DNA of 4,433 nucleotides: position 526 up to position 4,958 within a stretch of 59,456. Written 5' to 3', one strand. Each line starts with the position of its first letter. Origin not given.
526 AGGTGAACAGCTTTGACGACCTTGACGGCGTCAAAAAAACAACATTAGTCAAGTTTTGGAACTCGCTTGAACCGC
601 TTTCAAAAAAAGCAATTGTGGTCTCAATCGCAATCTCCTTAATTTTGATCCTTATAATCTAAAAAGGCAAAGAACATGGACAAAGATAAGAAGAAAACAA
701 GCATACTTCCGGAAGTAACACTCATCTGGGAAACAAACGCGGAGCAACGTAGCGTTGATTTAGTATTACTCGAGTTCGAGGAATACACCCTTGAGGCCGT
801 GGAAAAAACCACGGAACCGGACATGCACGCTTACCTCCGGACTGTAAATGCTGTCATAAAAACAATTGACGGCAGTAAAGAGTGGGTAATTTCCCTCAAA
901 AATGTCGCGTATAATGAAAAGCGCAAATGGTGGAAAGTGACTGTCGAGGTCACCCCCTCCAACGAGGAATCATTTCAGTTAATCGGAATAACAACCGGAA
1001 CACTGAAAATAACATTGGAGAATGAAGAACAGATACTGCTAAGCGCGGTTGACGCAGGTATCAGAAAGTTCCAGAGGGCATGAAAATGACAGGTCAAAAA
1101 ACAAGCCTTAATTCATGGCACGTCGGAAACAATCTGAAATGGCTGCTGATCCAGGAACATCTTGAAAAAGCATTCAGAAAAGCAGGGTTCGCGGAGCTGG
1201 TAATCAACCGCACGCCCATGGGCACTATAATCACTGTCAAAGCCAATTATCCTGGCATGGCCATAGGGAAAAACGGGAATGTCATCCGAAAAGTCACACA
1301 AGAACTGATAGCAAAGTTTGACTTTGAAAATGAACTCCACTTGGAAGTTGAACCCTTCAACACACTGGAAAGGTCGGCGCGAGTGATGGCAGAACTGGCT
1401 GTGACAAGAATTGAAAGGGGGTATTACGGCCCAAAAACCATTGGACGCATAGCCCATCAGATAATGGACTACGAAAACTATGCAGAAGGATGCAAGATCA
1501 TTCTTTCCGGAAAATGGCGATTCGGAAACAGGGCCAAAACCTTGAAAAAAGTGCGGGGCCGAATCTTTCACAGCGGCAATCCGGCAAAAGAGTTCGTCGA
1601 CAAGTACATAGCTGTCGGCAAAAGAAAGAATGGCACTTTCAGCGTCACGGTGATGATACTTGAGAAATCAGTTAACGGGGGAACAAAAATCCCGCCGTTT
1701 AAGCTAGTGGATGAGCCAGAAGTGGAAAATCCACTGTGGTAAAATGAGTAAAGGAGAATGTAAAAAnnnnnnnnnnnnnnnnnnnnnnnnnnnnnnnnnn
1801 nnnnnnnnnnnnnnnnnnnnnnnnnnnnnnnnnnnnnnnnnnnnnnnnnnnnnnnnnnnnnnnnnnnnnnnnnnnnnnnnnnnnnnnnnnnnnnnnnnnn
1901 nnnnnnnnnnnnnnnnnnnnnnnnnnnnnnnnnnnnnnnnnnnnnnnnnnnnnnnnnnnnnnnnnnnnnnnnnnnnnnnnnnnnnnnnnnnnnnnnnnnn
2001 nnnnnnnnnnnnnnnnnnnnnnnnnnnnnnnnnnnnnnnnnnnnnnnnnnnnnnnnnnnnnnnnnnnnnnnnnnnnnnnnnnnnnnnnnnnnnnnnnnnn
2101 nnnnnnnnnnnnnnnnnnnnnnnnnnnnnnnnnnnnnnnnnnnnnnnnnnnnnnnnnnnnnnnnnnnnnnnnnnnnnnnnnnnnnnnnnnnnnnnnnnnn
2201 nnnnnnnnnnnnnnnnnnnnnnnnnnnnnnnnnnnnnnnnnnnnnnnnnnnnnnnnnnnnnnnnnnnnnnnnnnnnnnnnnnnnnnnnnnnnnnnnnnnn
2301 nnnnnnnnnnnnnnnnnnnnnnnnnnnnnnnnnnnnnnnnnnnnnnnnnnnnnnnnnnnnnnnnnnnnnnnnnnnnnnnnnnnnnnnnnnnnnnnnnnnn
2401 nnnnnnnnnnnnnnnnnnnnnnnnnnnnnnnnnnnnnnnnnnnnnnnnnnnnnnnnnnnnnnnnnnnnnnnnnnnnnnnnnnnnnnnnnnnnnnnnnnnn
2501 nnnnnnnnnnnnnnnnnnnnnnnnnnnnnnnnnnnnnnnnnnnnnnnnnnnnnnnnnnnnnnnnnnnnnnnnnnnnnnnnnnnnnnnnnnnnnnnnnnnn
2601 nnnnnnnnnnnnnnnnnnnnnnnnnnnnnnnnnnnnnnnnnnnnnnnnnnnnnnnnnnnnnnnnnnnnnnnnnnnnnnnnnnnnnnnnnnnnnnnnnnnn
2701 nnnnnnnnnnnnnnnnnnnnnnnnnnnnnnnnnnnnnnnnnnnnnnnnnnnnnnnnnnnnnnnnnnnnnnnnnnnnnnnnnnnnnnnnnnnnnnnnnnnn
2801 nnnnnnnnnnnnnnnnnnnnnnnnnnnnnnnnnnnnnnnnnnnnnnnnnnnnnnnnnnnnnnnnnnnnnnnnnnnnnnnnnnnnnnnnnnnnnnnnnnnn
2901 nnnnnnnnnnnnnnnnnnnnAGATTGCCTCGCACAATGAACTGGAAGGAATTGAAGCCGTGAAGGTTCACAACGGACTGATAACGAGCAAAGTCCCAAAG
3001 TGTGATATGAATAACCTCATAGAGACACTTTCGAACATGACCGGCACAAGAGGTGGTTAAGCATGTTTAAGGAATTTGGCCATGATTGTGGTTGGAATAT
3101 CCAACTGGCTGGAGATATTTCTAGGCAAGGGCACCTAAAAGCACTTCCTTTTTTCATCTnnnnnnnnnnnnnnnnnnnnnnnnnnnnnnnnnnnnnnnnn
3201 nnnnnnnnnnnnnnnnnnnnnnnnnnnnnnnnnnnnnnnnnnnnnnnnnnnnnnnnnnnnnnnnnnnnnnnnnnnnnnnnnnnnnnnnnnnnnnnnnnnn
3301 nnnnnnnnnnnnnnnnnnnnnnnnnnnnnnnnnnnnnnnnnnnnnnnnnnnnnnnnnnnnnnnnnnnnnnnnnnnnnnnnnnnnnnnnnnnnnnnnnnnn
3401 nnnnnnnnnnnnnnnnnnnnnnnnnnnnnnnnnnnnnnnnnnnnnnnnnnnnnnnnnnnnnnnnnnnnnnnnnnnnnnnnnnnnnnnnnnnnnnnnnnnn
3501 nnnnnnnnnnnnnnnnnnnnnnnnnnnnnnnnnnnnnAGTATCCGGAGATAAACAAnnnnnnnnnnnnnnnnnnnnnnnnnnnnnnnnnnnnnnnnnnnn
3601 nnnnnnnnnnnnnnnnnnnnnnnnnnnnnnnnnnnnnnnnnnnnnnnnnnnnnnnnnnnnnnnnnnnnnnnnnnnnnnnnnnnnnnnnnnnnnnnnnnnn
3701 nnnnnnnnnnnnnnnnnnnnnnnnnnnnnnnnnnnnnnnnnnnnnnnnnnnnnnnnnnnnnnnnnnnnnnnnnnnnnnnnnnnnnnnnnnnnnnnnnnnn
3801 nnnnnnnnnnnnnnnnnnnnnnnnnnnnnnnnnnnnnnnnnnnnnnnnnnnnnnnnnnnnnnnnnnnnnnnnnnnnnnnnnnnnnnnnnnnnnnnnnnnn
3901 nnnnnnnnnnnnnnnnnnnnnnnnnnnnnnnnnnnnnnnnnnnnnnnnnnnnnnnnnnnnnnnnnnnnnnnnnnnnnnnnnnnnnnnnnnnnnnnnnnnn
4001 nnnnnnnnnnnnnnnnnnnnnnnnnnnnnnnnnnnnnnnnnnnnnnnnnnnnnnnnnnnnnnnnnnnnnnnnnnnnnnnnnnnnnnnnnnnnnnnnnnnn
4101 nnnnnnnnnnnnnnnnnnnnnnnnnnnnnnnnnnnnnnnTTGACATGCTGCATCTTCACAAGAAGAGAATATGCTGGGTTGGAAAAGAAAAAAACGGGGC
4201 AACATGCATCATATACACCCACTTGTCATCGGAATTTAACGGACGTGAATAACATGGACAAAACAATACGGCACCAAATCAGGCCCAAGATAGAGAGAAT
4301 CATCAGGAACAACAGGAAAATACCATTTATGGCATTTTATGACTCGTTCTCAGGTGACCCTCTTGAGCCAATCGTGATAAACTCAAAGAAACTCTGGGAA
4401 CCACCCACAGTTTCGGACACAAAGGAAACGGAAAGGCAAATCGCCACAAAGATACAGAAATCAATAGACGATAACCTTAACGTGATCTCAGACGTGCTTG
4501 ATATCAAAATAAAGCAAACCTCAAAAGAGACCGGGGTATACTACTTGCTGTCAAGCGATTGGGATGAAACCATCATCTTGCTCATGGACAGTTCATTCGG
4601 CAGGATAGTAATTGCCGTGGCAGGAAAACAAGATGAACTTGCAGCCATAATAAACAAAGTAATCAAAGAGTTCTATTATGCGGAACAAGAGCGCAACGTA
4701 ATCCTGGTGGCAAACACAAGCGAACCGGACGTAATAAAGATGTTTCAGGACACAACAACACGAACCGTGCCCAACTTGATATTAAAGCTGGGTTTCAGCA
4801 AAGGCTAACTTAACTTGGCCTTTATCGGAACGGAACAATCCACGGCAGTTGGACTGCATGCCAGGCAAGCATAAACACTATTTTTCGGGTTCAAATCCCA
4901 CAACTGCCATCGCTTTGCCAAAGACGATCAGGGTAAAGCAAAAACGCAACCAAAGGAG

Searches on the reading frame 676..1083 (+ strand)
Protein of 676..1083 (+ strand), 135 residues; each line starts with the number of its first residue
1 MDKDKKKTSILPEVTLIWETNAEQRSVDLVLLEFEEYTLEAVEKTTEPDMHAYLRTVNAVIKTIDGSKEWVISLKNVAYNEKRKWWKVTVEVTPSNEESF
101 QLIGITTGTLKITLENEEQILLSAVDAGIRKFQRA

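Call 8: search_protein_families(library=pfam, proteins=[window:676-1083:+], max_evalue=0.01)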
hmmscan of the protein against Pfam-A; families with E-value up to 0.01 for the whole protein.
window:676-1083:+ (135 aa): 0 families

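Call 72: find_encoding_contigs(protein=window:676-1083:+, flank=10000, max_places=2)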
Protein window:676-1083:+ (135 aa): 7 contigs read that carry it; 2 places shown.
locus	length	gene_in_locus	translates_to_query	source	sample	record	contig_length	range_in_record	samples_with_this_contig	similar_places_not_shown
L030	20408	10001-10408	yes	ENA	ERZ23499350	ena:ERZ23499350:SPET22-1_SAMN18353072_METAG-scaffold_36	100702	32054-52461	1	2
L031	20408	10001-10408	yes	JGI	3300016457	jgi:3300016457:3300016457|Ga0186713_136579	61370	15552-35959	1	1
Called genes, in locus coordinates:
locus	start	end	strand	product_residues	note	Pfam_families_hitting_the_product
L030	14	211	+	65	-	-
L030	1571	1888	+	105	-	-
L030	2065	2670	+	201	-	-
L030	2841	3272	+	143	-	-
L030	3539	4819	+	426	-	-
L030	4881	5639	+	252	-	-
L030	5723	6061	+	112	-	-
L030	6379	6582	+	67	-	-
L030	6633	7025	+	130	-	-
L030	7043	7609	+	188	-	-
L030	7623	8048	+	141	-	-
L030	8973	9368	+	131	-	-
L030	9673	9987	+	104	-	-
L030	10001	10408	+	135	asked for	-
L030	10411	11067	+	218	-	PF07650:KH_2, PF00189:Ribosomal_S3_C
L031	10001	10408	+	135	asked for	-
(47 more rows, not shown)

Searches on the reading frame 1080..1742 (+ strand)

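Call 8: search_protein_families(library=pfam, proteins=[window:1080-1742:+], max_evalue=0.01)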
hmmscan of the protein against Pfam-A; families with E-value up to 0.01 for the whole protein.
window:1080-1742:+ (220 aa): 2 families
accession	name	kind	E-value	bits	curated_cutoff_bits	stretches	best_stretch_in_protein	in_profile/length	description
PF07650.23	KH_2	-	2.9e-13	49.9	22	1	24-91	2-71/78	KH domain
PF00189.25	Ribosomal_S3_C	-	3.3e-09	37.6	34.1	1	111-193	5-83/83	Ribosomal protein S3, C-terminal domain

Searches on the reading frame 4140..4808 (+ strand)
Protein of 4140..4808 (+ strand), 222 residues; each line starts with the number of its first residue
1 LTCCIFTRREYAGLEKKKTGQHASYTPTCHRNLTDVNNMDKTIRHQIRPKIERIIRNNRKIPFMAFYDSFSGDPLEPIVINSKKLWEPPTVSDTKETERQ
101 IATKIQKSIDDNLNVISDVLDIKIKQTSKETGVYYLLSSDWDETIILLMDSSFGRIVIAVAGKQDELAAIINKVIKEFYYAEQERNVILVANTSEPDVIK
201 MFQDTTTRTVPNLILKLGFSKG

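Call 8: search_protein_families(library=pfam, proteins=[window:4140-4808:+], max_evalue=0.01)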
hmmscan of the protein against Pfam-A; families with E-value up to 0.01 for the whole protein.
window:4140-4808:+ (222 aa): 1 family
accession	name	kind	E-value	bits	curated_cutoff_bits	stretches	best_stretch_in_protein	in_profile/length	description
PF23981.1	DUF7305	-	0.0063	16.9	27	0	93-163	6-79/185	Domain of unknown function (DUF7305)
